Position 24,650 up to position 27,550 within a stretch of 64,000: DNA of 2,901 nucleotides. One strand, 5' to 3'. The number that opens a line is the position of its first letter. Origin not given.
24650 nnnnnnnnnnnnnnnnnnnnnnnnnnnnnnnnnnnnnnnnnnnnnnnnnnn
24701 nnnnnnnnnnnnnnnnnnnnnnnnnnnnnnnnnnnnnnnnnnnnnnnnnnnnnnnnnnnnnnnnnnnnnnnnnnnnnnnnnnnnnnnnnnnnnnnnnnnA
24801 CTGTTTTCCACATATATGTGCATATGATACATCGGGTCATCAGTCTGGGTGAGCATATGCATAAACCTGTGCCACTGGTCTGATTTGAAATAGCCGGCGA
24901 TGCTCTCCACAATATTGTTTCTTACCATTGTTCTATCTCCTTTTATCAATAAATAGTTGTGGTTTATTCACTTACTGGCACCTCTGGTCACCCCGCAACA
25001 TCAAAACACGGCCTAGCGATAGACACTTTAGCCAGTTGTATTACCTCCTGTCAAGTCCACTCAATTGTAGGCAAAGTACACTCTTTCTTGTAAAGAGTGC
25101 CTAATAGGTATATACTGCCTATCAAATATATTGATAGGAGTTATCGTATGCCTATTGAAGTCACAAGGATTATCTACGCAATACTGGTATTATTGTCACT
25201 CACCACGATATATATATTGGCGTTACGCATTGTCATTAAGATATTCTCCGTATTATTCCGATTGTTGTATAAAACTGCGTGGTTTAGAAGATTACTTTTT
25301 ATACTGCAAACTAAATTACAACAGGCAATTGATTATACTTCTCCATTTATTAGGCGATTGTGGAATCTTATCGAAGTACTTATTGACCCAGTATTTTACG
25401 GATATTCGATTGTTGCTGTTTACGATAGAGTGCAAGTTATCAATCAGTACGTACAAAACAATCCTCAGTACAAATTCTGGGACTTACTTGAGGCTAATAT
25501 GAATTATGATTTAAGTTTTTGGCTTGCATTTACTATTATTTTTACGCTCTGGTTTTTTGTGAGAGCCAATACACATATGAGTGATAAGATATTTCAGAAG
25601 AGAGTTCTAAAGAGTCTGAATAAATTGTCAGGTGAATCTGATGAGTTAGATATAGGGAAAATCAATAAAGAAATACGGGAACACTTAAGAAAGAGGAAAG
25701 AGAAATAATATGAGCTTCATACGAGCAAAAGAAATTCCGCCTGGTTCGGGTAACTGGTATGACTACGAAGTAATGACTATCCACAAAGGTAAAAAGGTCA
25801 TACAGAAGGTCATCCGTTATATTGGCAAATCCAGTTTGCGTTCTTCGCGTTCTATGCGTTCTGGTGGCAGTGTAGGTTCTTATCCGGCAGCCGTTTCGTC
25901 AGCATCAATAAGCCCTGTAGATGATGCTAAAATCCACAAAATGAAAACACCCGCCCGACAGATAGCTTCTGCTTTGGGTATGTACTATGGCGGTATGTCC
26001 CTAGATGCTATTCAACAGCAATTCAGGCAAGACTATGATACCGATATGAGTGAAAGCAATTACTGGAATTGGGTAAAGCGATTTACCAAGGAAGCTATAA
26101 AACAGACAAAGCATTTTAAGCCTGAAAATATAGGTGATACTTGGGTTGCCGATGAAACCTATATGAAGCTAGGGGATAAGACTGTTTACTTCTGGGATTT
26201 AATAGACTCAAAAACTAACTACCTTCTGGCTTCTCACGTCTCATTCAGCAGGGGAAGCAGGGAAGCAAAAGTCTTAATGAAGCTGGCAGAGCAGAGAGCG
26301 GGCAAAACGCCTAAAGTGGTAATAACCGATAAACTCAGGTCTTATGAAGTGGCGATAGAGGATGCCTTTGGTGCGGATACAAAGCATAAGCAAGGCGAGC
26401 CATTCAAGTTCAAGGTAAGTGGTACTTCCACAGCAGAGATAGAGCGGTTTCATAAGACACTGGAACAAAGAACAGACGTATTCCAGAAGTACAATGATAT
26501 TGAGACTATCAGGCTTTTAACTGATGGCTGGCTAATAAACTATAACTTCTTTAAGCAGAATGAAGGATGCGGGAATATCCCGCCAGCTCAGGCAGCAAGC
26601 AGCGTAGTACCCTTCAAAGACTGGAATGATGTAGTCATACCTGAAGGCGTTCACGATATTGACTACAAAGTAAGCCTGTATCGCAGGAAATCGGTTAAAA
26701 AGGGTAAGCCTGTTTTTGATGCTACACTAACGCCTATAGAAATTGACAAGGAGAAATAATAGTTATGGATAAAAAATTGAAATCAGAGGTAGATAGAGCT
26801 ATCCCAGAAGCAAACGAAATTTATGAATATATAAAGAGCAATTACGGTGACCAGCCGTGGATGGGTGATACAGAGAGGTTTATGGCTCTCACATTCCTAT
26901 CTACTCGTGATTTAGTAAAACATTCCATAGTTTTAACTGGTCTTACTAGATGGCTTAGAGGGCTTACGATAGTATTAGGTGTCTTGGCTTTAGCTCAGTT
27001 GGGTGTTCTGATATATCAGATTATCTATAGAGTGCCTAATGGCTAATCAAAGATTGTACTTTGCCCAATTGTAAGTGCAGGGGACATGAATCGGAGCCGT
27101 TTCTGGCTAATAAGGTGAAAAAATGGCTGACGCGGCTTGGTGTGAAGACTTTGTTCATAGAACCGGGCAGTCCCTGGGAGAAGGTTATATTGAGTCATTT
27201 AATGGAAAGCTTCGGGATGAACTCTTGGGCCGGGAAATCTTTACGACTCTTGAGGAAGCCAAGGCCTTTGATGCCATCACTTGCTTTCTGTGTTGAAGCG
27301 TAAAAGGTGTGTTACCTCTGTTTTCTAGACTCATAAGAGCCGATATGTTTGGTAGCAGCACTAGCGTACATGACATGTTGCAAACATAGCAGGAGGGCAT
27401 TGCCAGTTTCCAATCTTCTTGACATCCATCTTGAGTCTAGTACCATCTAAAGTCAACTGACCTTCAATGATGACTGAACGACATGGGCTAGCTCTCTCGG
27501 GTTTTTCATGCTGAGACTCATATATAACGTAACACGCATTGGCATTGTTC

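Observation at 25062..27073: Intact IS6-like element with perfect 8-bp target duplication that carries two extra membrane-protein ORFs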

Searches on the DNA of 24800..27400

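Call 79: search_rna_families(source=window, start=24800, end=27400, threshold=evalue, max_evalue=1)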
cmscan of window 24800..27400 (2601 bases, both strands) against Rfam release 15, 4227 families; matches with E-value up to 1: 0.
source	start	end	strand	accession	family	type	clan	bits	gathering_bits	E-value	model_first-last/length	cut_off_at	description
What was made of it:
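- Tried and rejected: No match in 24800-27400 (call 79).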

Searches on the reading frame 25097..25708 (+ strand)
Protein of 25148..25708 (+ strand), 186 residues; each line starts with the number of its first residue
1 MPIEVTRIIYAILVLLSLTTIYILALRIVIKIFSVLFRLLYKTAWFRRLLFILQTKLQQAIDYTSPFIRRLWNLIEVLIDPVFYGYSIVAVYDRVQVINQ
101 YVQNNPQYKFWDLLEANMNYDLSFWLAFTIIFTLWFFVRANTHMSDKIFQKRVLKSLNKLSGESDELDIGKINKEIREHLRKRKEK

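Call 3: search_protein_families(library=pfam, proteins=[window:25148-25708:+], max_evalue=0.1)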
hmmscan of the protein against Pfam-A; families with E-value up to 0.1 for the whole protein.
window:25148-25708:+ (186 aa): 0 families

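Call 6: search_protein_families(library=ncbifam, proteins=[window:25148-25708:+], max_evalue=0.1)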
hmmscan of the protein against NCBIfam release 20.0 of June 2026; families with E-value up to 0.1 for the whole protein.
window:25148-25708:+ (186 aa): 0 families

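Call 23: find_homologous_proteins(query=window:25148-25708:+, max_evalue=0.01)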
Query window:25148-25708:+ (186 aa): 3 proteins with E <= 0.01 among 114 candidates.
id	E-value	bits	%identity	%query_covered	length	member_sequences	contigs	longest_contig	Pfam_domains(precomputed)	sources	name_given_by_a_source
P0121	3.3e-114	397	100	100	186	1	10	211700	-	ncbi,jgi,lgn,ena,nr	ncbi:MAG TPA: hypothetical protein G4O20_04380 [Dehalococcoidia bacterium]|nr:hypothetical protein [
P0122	2.6e-73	264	64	99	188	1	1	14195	-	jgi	jgi:hypothetical protein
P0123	2.0e-46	176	74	56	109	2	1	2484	-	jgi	jgi:hypothetical protein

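Call 25: find_encoding_contigs(protein=P0121, flank=4000, max_places=10)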
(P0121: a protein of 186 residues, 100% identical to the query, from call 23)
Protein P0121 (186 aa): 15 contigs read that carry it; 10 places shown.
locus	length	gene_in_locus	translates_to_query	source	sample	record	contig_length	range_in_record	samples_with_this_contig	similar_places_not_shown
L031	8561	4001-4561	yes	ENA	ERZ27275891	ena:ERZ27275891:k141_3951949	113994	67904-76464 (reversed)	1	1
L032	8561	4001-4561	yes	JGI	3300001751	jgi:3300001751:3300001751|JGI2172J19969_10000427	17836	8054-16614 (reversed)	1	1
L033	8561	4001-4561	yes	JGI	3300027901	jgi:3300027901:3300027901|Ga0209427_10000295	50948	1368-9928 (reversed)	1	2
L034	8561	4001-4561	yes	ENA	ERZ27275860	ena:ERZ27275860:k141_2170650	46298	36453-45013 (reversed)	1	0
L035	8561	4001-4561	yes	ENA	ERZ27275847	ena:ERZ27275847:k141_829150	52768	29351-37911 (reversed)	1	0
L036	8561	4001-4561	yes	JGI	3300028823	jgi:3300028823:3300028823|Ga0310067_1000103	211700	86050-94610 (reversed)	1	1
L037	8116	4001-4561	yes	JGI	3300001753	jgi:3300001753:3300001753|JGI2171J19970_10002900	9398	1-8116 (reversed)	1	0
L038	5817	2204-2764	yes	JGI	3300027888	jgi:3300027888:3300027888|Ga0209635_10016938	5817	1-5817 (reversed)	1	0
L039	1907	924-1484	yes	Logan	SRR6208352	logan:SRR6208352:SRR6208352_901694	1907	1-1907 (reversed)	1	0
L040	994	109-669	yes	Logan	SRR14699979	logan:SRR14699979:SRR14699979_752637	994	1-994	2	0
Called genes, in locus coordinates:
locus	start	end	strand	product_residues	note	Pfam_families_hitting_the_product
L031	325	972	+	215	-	PF00702:Hydrolase, PF12710:HAD (weak), PF13419:HAD_2, PF13242:Hydrolase_like (faint)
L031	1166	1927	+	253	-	PF00106:adh_short, PF08659:KR, PF13561:adh_short_C2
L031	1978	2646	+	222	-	PF04199:Cyclase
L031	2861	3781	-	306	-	-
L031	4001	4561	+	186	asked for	-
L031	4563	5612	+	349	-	PF00665:rve (weak), PF13610:DDE_Tnp_IS240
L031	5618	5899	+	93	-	-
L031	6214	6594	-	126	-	PF01243:PNPOx_N (weak), PF12900:Pyridox_ox_2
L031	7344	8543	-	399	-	PF09376:NurA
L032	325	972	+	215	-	PF00702:Hydrolase, PF12710:HAD (weak), PF13419:HAD_2, PF13242:Hydrolase_like (faint)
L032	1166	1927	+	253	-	PF00106:adh_short, PF08659:KR, PF13561:adh_short_C2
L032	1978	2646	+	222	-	PF04199:Cyclase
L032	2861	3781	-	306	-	-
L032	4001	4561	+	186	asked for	-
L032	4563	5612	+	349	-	PF00665:rve (weak), PF13610:DDE_Tnp_IS240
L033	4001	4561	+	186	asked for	-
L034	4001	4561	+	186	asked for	-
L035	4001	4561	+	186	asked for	-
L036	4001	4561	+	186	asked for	-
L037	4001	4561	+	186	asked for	-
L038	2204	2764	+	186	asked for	-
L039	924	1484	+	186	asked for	-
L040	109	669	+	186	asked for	-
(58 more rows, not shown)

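Call 26: find_encoding_contigs(protein=P0122, flank=4000, max_places=4)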
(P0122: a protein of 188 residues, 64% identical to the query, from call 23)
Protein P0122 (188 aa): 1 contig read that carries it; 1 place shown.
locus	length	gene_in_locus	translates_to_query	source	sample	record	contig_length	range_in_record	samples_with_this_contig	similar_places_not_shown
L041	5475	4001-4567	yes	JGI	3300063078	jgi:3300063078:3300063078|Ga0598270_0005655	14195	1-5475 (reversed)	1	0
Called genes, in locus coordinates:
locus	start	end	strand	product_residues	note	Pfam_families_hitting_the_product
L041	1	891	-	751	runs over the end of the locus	PF04879:Molybdop_Fe4S4, PF00384:Molybdopterin, PF01568:Molydop_binding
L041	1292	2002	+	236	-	PF02589:LUD_dom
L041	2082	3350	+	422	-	PF07690:MFS_1, PF11700:ATG22, PF12832:MFS_1_like, PF07690:MFS_1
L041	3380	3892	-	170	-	PF08530:PepX_C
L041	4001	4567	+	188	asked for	-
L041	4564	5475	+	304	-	?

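Call 41: search_protein_families(library=pfam, alignment_id=A2, max_evalue=0.001)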
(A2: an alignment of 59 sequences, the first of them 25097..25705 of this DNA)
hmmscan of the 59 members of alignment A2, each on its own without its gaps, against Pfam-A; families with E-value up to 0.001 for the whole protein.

A. member 1, window:25097-25705:+ (203 aa): 0 families

B. families by the number of members that match (of 59 scanned): 13 families
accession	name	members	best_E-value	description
PF01555.25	N6_N4_Mtase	3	2.4e-52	DNA methylase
PF07690.21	MFS_1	2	1.1e-05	Major Facilitator Superfamily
PF05598.16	DUF772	1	2.7e-17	Transposase domain (DUF772)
PF13751.12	DDE_Tnp_1_6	1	1.3e-12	Transposase DDE domain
PF01609.27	DDE_Tnp_1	1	4.3e-12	Transposase DDE domain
PF04471.18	Mrr_cat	1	7.7e-08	Restriction endonuclease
PF22722.2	NA-iREase1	1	8.6e-08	NACHT-associated inactive Restriction Endonuclease 1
PF14093.11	DUF4271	1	1.8e-05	Domain of unknown function (DUF4271)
PF02086.21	MethyltransfD12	1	2.3e-05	D12 class N6 adenine-specific DNA methyltransferase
PF20990.2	DUF2207_C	1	0.00025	Predicted membrane protein (DUF2207) C-terminal domain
PF01170.24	UPF0020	1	0.0005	RMKL-like, methyltransferase domain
PF05940.17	NnrS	1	0.00069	NnrS protein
PF13847.12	Methyltransf_31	1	0.00085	Methyltransferase domain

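Call 42: search_protein_families(library=padloc, alignment_id=A2, max_evalue=0.001)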
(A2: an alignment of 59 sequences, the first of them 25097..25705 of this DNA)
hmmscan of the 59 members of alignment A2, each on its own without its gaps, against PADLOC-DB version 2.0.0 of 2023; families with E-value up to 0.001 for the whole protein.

A. member 1, window:25097-25705:+ (203 aa): 0 families

B. families by the number of members that match (of 59 scanned): 81 families (the first 25 are shown)
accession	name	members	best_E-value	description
PDLC03354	MTase_II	3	4.9e-69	Type II methyltransferase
PDLC03339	MTase_II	3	3.7e-63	Type II methyltransferase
PDLC03300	MTase_II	3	7.1e-54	Type II methyltransferase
PDLC03299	MTase_II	3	4.5e-51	Type II methyltransferase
PDLC03371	MTase_II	3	1.1e-47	Type II methyltransferase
PDLC03644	MTase_III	3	1.8e-42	Type III methyltransferase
PDLC03633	MTase_III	3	3.8e-41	Type III methyltransferase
PDLC03638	MTase_III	3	5.4e-41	Type III methyltransferase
PDLC03636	MTase_III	3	1.3e-37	Type III methyltransferase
PDLC03635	MTase_III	3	4.5e-34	Type III methyltransferase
PDLC03320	MTase_II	3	1.6e-31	Type II methyltransferase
PDLC03216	MTase_II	3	1.3e-30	Type II methyltransferase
PDLC03641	MTase_III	3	8e-29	Type III methyltransferase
PDLC03634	MTase_III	3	4.4e-28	Type III methyltransferase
PDLC03387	MTase_II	3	1.9e-27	Type II methyltransferase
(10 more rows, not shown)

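Call 44: find_homologous_proteins(query=A3, max_evalue=0.001)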
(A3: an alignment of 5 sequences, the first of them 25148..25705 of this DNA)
Query A3 (5 sequences) (186 aa, profile of the alignment): 4 proteins with E <= 0.001 among 2819 candidates.
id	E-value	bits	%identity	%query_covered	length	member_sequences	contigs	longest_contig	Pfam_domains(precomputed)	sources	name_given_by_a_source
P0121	1.4e-79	284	100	100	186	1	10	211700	-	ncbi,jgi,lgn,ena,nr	ncbi:MAG TPA: hypothetical protein G4O20_04380 [Dehalococcoidia bacterium]|nr:hypothetical protein [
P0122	2.1e-78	281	64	99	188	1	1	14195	-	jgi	jgi:hypothetical protein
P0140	5.5e-70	253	31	94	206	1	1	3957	-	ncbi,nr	ncbi:MAG: hypothetical protein PHQ86_07785 [Dehalococcoidales bacterium]|nr:hypothetical protein [De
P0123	4.4e-42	162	74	56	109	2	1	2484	-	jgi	jgi:hypothetical protein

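Call 45: find_encoding_contigs(protein=P0123, flank=3000, max_places=3)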
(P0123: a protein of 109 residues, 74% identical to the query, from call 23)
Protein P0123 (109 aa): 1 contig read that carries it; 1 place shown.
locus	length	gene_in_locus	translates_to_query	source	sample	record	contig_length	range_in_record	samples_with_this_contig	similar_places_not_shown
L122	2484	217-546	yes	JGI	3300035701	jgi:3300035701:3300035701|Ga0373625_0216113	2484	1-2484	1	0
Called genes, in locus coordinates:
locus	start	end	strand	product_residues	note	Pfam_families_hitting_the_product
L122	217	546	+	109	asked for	-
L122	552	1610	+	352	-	PF00665:rve, PF13610:DDE_Tnp_IS240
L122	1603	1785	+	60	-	-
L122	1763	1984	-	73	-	-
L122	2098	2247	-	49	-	-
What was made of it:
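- The orfA family is found only in this slot (calls 23, 44, 45).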

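Call 73: predict_structure(alignment_id=A6)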
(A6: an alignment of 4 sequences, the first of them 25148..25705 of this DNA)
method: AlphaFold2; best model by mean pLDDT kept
length: 186 residues; sequences in the alignment: 4
mean_pLDDT: 52.8   pTM: 0.25
mean pLDDT of the five models: 52.8, 50.8, 48.9, 47.9, 44.5
residues with pLDDT >= 90: 0; 70-90: 10; 50-70: 92; < 50: 84
segments of 3 or more residues with pLDDT < 50: 53-55, 67-87, 121-125, 132-155, 157-170
pLDDT, mean of each block of 10 residues (from residue 1): 59 58 58 52 53 49 50 44 45 64 72 56 50 47 42 47 43 62 55
secondary structure, 60 per line:
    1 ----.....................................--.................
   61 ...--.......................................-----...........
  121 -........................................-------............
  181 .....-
elements in order: H5-41 H44-63 H66-104 H110-120 H122-161 H169-185

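Call 75: search_protein_families(library=phrogs, alignment_id=A2, max_evalue=0.001)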
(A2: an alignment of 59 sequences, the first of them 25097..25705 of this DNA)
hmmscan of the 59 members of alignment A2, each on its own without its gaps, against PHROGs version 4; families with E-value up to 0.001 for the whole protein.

A. member 1, window:25097-25705:+ (203 aa): 0 families

B. families by the number of members that match (of 59 scanned): 19 families
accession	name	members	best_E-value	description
phrog_67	-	3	3.4e-66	DNA methyltransferase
phrog_498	-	3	6.5e-22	DNA methyltransferase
phrog_3008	-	3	1.9e-17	DNA methyltransferase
phrog_18293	-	3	2.1e-13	methyltransferase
phrog_23148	-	3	1.3e-11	-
phrog_6952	-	3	4.4e-11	DNA methyltransferase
phrog_6025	-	3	5.4e-11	DNA methyltransferase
phrog_23085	-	3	5.2e-08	-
phrog_12517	-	3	2.3e-06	-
phrog_18146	-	3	5.8e-06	DNA methyltransferase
phrog_3243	-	2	4.8e-51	-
phrog_16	-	2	1e-05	DNA helicase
phrog_8928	-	1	1.4e-69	-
phrog_27740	-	1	2.3e-09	-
phrog_22174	-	1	1.8e-08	-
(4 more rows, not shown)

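Call 76: search_protein_families(library=ncbifam, alignment_id=A2, max_evalue=0.001)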
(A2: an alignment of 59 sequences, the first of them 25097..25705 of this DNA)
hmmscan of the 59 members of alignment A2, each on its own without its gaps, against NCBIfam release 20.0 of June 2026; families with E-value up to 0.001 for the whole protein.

A. member 1, window:25097-25705:+ (203 aa): 0 families

B. families by the number of members that match (of 59 scanned): 10 families
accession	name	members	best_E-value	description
NF008572.0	PRK11524.1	3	4.7e-37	adenine-specific DNA-methyltransferase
NF050803.1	DnaMtaseCcrMCaul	3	4.5e-27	adenine-specific DNA-methyltransferase CcrM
NF010253.0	PRK13699.1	3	8.7e-14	DNA methyltransferase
TIGR01177.1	TIGR01177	3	8.2e-06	TIGR01177 family methyltransferase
NF053583.1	LAPAL_fam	2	2.8e-62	LAPAL motif-containing putative phage structural protein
NF033551.1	transpos_IS1182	1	1.2e-115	IS1182 family transposase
NF033581.1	transpos_IS5_4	1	2.6e-19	IS5 family transposase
NF033593.1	transpos_ISNCY_1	1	3.4e-09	ISNCY family transposase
NF033579.1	transpos_IS5_2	1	5.2e-07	IS5 family transposase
NF033218.1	anchor_AmaP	1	0.00042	alkaline shock response membrane anchor protein AmaP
